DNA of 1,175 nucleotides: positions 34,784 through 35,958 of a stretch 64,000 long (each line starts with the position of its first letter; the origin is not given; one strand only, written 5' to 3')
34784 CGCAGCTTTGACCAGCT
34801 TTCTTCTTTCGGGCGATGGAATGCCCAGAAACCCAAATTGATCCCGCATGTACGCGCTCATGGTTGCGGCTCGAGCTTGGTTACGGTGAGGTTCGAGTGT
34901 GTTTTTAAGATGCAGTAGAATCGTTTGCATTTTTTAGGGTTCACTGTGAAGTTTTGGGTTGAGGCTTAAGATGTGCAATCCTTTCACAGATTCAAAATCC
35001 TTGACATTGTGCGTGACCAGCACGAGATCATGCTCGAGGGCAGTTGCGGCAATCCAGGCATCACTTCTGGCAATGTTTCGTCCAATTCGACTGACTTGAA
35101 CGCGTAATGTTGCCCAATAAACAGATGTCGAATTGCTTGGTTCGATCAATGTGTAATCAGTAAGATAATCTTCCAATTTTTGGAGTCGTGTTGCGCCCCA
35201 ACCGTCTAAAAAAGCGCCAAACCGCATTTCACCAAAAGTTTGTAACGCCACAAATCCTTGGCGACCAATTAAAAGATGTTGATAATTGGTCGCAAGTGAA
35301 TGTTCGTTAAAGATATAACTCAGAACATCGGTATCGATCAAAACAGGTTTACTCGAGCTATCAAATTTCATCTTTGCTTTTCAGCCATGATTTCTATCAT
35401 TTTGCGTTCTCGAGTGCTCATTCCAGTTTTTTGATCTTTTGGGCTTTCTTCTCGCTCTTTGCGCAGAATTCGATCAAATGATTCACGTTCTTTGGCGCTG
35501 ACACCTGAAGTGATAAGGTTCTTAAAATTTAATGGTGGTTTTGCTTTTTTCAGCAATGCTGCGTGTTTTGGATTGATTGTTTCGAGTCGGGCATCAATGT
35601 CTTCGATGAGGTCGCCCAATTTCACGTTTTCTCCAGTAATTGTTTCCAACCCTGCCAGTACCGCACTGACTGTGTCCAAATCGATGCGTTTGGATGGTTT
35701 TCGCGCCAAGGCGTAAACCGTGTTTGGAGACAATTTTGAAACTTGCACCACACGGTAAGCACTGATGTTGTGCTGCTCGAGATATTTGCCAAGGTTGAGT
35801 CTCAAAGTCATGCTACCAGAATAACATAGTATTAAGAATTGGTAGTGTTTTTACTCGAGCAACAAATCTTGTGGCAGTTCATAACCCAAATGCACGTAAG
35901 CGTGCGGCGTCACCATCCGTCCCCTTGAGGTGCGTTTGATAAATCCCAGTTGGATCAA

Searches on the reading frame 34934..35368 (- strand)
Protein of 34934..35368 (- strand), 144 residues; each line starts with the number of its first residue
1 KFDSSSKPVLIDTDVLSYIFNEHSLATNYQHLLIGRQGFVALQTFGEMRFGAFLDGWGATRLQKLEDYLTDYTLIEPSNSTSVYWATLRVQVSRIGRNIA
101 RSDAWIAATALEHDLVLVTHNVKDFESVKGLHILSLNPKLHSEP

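Call 66: search_protein_families(library=pfam, proteins=[window:34934-35368:-], max_evalue=0.001)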
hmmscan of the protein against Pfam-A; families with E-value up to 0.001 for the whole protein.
window:34934-35368:- (144 aa): 1 family
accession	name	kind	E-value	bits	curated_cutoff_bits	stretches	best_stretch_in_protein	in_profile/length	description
PF01850.27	PIN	-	4e-08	34.3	23.6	1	9-129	1-118/120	PIN domain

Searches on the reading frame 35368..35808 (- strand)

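Call 66: search_protein_families(library=pfam, proteins=[window:35368-35808:-], max_evalue=0.001)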
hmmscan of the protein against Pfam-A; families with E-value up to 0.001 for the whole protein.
window:35368-35808:- (146 aa): 1 family
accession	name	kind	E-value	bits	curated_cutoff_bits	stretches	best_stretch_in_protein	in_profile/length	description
PF13443.12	HTH_26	-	1.2e-05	25.9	22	1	5-54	1-50/63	Cro/C1-type HTH DNA-binding domain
